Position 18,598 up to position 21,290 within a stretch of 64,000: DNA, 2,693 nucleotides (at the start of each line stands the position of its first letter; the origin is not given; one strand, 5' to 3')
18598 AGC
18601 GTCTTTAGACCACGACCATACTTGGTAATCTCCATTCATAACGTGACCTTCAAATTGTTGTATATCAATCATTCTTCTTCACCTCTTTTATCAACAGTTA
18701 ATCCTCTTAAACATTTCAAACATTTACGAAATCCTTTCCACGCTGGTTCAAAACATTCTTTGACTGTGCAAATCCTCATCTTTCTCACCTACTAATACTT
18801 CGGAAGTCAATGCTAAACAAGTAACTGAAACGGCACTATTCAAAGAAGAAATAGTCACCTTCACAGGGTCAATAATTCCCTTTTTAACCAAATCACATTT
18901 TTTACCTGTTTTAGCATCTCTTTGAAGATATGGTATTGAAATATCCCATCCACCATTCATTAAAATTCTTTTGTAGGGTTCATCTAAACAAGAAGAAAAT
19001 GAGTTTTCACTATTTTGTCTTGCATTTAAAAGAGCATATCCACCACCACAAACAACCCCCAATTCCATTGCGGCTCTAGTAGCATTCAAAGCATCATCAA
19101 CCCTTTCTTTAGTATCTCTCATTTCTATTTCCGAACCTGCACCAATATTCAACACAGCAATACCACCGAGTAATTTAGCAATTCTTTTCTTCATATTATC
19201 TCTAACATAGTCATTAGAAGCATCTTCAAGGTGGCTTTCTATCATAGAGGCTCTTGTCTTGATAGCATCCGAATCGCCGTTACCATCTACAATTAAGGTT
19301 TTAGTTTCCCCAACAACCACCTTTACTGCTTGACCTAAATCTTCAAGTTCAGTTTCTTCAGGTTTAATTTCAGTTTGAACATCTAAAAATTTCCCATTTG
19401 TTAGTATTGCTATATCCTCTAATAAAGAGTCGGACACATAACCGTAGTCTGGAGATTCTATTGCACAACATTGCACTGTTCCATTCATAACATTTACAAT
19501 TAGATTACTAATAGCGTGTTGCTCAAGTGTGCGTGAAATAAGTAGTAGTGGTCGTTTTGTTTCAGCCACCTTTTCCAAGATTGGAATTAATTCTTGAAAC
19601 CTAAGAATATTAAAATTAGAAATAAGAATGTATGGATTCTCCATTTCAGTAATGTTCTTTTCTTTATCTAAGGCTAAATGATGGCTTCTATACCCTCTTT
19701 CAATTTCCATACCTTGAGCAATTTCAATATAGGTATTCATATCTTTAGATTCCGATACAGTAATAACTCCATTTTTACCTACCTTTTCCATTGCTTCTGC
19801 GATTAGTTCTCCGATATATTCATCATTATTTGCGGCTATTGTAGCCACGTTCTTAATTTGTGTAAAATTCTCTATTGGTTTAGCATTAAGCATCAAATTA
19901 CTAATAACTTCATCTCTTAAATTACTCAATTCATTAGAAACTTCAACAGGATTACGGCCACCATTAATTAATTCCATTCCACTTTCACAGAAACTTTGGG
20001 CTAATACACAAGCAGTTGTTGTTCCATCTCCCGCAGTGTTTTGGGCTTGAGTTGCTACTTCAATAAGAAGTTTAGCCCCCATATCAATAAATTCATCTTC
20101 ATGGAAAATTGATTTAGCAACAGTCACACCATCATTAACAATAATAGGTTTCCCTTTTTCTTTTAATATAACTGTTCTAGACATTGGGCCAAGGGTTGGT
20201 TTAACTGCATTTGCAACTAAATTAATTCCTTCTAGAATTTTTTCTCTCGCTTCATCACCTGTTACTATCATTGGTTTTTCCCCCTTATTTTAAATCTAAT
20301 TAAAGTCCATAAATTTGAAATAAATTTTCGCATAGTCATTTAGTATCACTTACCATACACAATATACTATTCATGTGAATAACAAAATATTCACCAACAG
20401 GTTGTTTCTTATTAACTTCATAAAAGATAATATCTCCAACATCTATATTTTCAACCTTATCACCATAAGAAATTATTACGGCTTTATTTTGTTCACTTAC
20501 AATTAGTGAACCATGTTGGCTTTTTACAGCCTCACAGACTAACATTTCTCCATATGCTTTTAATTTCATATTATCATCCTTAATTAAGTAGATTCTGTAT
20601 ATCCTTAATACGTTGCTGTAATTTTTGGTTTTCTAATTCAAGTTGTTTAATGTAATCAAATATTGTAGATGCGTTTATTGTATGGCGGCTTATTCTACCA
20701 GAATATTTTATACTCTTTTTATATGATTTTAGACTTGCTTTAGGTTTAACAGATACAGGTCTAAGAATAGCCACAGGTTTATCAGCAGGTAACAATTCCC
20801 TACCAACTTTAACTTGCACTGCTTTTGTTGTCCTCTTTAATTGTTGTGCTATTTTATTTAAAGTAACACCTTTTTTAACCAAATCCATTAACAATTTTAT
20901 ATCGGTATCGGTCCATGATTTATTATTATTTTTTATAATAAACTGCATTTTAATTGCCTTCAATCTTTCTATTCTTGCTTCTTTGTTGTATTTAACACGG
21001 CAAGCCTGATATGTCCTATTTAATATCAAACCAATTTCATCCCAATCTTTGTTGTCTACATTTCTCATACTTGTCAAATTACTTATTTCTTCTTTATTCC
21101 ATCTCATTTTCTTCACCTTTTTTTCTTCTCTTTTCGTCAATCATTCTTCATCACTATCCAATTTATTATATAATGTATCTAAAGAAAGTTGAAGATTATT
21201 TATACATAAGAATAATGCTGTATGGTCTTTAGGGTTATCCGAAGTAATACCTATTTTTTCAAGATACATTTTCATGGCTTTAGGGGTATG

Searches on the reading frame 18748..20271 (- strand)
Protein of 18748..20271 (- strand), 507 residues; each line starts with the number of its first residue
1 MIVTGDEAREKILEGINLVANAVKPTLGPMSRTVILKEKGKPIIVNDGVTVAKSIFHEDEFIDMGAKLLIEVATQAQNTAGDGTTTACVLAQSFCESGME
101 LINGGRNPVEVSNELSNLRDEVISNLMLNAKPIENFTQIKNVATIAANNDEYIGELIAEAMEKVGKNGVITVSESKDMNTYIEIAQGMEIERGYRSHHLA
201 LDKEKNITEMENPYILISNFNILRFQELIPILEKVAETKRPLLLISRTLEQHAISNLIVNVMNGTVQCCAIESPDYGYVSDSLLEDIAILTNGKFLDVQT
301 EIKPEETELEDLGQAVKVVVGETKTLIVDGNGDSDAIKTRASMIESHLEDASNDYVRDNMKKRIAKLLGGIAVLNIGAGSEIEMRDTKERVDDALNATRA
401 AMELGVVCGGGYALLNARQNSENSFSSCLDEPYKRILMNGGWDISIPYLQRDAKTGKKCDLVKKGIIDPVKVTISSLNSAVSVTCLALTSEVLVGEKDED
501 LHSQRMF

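Call 9: search_protein_families(library=pfam, proteins=[window:18748-20271:-], max_evalue=0.01)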
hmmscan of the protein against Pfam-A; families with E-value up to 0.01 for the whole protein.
window:18748-20271:- (507 aa): 1 family
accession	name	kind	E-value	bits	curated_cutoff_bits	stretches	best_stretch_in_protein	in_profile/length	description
PF00118.29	Cpn60_TCP1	-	2.3e-41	142.5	34.3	2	19-414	1-379/490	TCP-1/cpn60 chaperonin family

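Call 74: find_homologous_proteins(query=window:18748-20271:-, max_evalue=1e-30)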
Query window:18748-20271:- (507 aa): 8000 proteins with E <= 1e-30 among 8000 candidates; the best 120 are listed.
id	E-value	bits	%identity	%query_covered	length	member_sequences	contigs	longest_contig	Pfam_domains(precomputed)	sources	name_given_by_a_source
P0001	0.0e+0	1073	97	100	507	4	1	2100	PF00118.30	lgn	-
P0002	1.4e-248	843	77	99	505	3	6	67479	PF00118.30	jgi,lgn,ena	jgi:chaperonin GroEL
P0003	5.9e-227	772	72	98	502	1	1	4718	PF00118.30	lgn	-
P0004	3.6e-226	769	69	100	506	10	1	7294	PF00118.30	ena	-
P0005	2.2e-225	767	71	98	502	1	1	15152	PF00118.30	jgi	jgi:chaperonin GroEL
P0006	3.1e-221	753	71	100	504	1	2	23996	PF00118.30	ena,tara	tara:strand:- start:646 stop:2160 length:1515 start_codon:yes stop_codon:yes gene_type:complete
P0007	1.4e-219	748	71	98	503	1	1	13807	PF00118.30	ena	-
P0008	1.0e-217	742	69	100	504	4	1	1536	PF00118.30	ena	-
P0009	3.7e-214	730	68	100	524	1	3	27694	PF00118.30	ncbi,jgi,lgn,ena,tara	tara:strand:- start:225 stop:1799 length:1575 start_codon:yes stop_codon:yes gene_type:complete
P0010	6.5e-209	713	66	100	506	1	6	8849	PF00118.30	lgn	-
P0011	1.7e-208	711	67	100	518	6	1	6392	PF00118.30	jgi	-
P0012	3.1e-207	707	65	100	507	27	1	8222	PF00118.30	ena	-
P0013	1.0e-206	705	66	100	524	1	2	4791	PF00118.30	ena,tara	tara:strand:- start:3156 stop:4730 length:1575 start_codon:yes stop_codon:yes gene_type:complete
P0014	1.6e-205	701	66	98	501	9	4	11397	PF00118.30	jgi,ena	-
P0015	7.5e-205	699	65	100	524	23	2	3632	PF00118.30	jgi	jgi:chaperonin GroEL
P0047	2.6e-117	411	43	96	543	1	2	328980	PF00118.30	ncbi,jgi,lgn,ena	-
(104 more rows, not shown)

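Call 75: find_encoding_contigs(protein=P0047, flank=10000, max_places=3)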
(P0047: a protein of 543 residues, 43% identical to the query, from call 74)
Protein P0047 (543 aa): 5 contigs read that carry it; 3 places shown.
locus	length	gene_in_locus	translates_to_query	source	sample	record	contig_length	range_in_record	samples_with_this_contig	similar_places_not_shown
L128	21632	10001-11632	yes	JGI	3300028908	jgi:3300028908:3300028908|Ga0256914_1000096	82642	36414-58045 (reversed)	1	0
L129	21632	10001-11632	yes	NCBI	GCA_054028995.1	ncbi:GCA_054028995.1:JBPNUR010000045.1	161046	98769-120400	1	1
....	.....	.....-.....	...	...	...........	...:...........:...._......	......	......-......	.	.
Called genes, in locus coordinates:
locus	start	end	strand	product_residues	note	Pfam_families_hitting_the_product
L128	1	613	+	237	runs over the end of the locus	PF04773:FecR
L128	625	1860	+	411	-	-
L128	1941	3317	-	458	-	PF04282:DUF438, PF01814:Hemerythrin, PF13596:PAS_10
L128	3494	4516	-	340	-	PF00691:OmpA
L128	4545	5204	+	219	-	PF01812:5-FTHF_cyc-lig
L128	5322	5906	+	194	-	PF20362:DUF6657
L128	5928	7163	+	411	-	PF27218:MJ0043_C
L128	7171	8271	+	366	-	PF02540:NAD_synthase (weak), PF03054:tRNA_Me_trans, PF20259:tRNA_Me_trans_M, PF20258:tRNA_Me_trans_C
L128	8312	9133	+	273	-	PF03099:BPL_LplA_LipB, PF02237:BPL_C (weak)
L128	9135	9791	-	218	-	PF00702:Hydrolase, PF12710:HAD, PF23270:HAD_RAM2_N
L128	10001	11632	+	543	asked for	PF00118:Cpn60_TCP1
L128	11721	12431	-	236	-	-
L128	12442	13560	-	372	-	PF07238:PilZ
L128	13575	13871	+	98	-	-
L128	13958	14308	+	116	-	PF02699:YajC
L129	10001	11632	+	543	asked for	PF00118:Cpn60_TCP1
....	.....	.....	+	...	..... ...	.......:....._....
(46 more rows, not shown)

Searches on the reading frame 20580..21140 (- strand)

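Call 10: search_protein_families(library=phrogs, proteins=[window:20580-21140:-], max_evalue=0.01)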
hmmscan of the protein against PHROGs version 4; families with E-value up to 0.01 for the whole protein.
window:20580-21140:- (186 aa): 5 families
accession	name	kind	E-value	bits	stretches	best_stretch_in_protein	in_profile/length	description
phrog_323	-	transcription regulation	4.1e-14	53.8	1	3-125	86-198/319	transcriptional regulator, D5-like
phrog_11013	-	unknown function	2.3e-06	28.4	1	70-112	27-68/87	-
phrog_31591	-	DNA, RNA and nucleotide metabolism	0.00049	21.1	0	74-112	3-41/136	HTH DNA binding protein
phrog_29433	-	unknown function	0.0025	18.7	1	11-112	21-123/132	-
phrog_7351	-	unknown function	0.0087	16.8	0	79-111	10-39/47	-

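Call 23: search_protein_families(library=pfam, proteins=[window:20580-21140:-], max_evalue=0.1)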
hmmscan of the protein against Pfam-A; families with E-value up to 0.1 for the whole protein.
window:20580-21140:- (186 aa): 4 families
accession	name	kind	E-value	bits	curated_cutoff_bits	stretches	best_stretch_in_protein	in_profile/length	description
PF13921.12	Myb_DNA-bind_6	-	1.2e-08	35.5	22.9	1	14-55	1-43/60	Myb-like DNA-binding domain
PF00249.37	Myb_DNA-binding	-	1.3e-06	28.8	24.4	2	74-109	2-39/46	Myb-like DNA-binding domain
PF07750.17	GcrA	-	0.0013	19.6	26.9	1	75-144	2-73/155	GcrA cell cycle regulator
PF16282.11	SANT_DAMP1_like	-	0.0031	18.1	29.1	1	50-90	5-43/80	SANT/Myb-like domain of DAMP1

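Call 93: search_protein_families(library=ncbifam, proteins=[window:20580-21140:-], max_evalue=0.01)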
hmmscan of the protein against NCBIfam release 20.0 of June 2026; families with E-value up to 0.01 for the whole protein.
window:20580-21140:- (186 aa): 0 families
